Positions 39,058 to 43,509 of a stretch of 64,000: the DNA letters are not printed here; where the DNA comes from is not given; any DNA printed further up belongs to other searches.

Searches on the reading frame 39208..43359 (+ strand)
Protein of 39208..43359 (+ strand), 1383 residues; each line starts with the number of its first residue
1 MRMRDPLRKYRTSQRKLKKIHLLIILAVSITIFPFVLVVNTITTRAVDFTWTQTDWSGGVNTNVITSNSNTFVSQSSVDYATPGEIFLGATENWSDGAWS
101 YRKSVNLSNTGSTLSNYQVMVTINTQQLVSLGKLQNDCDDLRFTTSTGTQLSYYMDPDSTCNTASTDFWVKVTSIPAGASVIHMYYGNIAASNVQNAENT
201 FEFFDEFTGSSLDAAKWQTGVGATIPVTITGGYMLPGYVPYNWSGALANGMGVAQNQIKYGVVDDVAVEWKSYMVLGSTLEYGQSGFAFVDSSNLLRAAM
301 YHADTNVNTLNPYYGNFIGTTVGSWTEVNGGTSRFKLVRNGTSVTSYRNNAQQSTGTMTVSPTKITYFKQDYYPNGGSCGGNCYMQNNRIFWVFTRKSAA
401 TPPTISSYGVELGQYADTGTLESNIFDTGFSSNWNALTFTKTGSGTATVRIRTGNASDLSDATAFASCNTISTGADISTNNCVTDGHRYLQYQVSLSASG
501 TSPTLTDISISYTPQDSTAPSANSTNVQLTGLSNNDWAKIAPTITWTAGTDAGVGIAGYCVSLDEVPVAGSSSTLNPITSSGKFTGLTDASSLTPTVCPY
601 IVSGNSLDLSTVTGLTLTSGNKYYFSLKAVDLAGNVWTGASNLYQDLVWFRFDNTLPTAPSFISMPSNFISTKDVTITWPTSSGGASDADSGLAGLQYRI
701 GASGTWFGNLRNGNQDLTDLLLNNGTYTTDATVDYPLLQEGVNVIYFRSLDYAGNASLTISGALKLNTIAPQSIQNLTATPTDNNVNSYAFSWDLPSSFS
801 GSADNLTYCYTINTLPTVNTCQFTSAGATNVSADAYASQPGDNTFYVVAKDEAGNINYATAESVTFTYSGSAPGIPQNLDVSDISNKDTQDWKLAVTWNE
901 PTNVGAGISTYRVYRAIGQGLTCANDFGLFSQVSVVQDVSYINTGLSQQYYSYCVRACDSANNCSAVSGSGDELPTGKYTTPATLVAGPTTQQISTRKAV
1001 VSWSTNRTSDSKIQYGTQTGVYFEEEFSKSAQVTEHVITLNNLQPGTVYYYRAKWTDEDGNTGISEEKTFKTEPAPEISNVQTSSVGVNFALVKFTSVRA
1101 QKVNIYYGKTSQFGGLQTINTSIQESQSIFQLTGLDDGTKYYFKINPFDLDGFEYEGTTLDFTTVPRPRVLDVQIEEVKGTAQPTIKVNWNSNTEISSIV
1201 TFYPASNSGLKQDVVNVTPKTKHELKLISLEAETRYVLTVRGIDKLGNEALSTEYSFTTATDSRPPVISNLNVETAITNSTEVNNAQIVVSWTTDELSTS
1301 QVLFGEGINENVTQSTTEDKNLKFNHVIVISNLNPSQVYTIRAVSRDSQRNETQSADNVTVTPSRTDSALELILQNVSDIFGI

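Call 75: search_protein_families(library=pfam, max_evalue=0.00001, proteins=[window:39208-43359:+])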
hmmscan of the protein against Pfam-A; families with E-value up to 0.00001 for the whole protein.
window:39208-43359:+ (1383 aa): 3 families
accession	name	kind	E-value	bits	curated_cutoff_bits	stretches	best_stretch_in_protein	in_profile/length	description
PF10102.14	DUF2341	-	3.2e-24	85.6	23.4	1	137-219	1-83/84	Domain of unknown function (DUF2341)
PF16656.11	Pur_ac_phosph_N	-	4e-11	43.8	30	1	993-1072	10-93/93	Purple acid Phosphatase, N-terminal domain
PF00041.27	fn3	-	2e-10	41.2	25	0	992-1066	9-79/84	Fibronectin type III domain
